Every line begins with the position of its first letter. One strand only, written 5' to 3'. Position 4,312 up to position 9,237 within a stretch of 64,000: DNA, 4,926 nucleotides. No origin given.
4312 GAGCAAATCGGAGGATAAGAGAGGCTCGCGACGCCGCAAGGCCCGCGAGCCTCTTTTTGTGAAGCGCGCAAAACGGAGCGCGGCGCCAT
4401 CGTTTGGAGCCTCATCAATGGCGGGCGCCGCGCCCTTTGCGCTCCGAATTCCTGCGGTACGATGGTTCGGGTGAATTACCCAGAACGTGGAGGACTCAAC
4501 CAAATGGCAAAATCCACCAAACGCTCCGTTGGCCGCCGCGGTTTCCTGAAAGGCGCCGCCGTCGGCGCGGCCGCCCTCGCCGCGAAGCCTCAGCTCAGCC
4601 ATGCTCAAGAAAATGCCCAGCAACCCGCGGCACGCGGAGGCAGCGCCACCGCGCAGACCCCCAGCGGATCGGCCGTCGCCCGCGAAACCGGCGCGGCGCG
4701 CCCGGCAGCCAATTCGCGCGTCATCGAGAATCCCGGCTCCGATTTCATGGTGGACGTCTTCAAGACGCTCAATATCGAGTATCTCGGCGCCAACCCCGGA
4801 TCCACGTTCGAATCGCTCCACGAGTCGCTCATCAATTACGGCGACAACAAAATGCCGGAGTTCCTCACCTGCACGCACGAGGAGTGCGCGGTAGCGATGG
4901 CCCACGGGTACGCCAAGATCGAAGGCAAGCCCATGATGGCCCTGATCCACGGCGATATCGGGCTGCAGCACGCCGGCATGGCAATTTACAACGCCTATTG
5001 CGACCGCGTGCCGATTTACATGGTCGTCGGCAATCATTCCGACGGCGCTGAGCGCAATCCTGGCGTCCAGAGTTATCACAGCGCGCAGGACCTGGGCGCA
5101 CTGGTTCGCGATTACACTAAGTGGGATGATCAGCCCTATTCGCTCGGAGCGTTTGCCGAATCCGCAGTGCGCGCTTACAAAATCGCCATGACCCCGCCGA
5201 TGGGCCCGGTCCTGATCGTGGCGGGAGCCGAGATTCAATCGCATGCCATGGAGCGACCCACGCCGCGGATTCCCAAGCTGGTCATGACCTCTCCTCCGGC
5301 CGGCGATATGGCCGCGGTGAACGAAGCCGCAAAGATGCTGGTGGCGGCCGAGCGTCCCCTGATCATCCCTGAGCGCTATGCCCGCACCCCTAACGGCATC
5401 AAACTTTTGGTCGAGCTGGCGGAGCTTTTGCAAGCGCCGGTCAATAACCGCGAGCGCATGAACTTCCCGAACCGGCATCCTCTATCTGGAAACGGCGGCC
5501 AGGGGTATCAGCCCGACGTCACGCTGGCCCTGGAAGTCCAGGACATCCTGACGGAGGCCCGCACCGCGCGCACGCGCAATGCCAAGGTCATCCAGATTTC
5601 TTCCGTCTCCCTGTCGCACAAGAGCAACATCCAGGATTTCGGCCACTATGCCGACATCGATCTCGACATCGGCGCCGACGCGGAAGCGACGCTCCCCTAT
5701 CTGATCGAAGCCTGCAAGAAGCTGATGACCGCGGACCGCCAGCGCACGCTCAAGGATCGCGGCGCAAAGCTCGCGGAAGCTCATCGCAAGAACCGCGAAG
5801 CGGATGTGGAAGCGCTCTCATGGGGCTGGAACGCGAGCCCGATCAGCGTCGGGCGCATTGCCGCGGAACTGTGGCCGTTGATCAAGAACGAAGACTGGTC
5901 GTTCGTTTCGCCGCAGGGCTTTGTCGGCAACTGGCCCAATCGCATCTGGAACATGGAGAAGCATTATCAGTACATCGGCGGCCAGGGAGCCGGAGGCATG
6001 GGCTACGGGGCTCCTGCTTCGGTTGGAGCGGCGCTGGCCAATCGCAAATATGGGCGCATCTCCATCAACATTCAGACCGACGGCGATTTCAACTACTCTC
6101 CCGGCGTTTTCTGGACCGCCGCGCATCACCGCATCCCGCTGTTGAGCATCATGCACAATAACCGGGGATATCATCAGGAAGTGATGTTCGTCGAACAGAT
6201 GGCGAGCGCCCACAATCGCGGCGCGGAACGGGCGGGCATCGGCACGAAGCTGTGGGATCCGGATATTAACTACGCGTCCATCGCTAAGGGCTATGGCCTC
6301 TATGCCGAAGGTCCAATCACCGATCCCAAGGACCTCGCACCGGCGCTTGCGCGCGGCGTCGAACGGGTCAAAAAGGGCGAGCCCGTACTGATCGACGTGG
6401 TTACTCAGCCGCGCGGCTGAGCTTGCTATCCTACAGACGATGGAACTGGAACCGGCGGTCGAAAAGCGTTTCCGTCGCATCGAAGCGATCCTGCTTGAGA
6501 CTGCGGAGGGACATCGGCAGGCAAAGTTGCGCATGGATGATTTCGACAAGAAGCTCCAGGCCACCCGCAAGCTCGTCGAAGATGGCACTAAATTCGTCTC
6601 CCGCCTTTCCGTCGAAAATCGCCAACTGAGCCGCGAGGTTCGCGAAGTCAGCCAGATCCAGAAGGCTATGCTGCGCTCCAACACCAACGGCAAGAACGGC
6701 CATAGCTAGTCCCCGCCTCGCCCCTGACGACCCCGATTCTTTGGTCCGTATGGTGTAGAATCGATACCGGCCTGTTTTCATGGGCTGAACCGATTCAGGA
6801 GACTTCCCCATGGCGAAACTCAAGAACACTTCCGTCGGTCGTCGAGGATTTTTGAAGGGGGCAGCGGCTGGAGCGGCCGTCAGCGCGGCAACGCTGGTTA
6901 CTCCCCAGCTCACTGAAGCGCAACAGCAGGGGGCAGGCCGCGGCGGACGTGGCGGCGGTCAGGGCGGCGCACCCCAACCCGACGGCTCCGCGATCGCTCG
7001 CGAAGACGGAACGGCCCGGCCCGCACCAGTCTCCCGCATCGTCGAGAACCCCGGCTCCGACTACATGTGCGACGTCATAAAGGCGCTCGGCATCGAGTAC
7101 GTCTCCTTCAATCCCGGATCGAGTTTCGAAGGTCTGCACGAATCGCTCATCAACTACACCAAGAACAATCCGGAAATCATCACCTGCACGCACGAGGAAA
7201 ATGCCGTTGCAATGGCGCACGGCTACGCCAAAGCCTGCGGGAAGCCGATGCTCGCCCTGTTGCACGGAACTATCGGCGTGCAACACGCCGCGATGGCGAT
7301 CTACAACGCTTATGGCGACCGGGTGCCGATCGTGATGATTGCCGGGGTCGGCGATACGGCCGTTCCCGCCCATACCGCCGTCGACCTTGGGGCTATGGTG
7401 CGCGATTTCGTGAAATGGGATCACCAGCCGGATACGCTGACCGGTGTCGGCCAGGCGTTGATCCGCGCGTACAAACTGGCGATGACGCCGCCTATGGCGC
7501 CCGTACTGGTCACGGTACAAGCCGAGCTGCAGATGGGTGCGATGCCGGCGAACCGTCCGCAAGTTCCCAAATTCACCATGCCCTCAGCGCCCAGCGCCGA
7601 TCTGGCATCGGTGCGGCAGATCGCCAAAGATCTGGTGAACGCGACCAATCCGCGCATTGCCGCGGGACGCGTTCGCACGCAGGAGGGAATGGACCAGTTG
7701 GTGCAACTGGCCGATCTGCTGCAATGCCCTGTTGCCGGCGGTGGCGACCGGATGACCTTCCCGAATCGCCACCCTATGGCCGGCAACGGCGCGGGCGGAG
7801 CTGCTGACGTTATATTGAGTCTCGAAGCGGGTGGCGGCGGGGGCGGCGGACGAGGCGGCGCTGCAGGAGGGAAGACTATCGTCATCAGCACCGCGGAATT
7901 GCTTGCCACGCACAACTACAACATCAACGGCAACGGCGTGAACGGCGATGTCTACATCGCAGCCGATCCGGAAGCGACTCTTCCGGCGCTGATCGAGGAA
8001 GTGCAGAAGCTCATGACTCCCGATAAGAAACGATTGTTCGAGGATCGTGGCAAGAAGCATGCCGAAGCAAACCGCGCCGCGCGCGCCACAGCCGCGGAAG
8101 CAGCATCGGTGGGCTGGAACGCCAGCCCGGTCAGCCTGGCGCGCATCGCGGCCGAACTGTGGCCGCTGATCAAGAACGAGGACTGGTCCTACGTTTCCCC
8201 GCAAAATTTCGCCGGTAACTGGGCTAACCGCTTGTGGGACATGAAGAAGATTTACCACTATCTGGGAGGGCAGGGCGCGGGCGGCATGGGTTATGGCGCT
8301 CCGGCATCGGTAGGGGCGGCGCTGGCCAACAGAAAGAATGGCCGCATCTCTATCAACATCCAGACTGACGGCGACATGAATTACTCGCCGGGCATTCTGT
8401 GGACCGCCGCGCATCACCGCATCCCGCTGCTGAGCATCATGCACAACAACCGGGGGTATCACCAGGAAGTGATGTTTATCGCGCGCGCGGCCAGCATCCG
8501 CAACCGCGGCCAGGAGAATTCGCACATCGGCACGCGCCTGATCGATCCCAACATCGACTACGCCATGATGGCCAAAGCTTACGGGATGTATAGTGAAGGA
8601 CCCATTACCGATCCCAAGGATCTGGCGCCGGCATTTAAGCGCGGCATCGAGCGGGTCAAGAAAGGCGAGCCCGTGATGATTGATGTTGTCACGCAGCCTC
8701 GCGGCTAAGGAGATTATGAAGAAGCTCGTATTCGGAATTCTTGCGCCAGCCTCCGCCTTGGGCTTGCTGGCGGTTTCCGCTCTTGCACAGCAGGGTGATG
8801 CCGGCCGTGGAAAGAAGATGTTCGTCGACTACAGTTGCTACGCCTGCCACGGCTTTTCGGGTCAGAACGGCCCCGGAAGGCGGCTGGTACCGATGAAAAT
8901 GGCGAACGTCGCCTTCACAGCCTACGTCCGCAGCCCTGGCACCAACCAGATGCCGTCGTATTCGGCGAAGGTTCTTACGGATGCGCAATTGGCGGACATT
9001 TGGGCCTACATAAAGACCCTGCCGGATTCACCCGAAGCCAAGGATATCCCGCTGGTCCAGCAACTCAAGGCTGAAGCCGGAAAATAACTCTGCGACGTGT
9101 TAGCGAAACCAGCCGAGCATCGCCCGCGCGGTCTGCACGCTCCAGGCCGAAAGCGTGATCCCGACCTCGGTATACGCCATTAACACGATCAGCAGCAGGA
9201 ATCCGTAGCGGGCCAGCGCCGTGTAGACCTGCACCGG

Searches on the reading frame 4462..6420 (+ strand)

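Call 78: search_protein_families(library=pfam, proteins=[window:4462-6420:+], max_evalue=0.0001)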
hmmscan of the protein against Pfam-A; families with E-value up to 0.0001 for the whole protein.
window:4462-6420:+ (652 aa): 3 families
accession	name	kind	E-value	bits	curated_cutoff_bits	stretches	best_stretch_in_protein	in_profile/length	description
PF02775.26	TPP_enzyme_C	-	6.4e-25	88.1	21.9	1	489-646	6-151/151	Thiamine pyrophosphate enzyme, C-terminal TPP binding domain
PF02776.23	TPP_enzyme_N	-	1.1e-17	64.3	26.8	1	92-198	3-106/119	Thiamine pyrophosphate enzyme, N-terminal TPP binding domain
PF00205.28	TPP_enzyme_M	-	5.3e-07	29.8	30.4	1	286-363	1-81/137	Thiamine pyrophosphate enzyme, central domain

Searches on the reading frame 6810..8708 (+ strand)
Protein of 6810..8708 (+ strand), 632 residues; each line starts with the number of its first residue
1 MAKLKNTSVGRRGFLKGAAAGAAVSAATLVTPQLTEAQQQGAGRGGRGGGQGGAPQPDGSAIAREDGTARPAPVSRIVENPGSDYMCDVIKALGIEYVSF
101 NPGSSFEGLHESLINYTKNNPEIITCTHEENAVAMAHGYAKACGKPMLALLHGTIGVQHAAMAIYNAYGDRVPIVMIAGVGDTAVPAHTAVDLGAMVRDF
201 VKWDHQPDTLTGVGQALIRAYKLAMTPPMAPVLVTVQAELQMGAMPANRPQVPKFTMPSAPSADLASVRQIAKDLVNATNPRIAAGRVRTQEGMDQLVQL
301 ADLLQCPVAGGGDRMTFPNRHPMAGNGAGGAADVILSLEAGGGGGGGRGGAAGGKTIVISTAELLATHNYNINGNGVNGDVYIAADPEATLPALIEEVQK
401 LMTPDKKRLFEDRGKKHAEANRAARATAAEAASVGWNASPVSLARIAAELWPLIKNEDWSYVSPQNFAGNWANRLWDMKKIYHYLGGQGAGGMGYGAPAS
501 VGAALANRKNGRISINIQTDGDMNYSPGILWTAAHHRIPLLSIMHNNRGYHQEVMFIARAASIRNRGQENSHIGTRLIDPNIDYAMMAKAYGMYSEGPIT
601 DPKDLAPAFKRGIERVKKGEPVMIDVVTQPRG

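Call 78: search_protein_families(library=pfam, proteins=[window:6810-8708:+], max_evalue=0.0001)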
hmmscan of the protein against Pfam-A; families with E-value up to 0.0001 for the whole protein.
window:6810-8708:+ (632 aa): 2 families
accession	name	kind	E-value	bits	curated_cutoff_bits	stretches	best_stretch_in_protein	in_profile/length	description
PF02775.26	TPP_enzyme_C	-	1.3e-22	80.6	21.9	1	470-626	7-151/151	Thiamine pyrophosphate enzyme, C-terminal TPP binding domain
PF02776.23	TPP_enzyme_N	-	9e-22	77.5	26.8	1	82-182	3-101/119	Thiamine pyrophosphate enzyme, N-terminal TPP binding domain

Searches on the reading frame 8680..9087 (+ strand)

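Call 78: search_protein_families(library=pfam, proteins=[window:8680-9087:+], max_evalue=0.0001)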
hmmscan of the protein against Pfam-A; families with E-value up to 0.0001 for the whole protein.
window:8680-9087:+ (135 aa): 2 families
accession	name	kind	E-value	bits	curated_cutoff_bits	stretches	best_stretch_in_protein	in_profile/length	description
PF13442.11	Cytochrome_CBB3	-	9.9e-09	35.9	27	1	41-111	3-68/68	Cytochrome C oxidase, cbb3-type, subunit III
PF00034.26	Cytochrom_C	-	3e-08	35.3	21.3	0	43-66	3-25/90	Cytochrome c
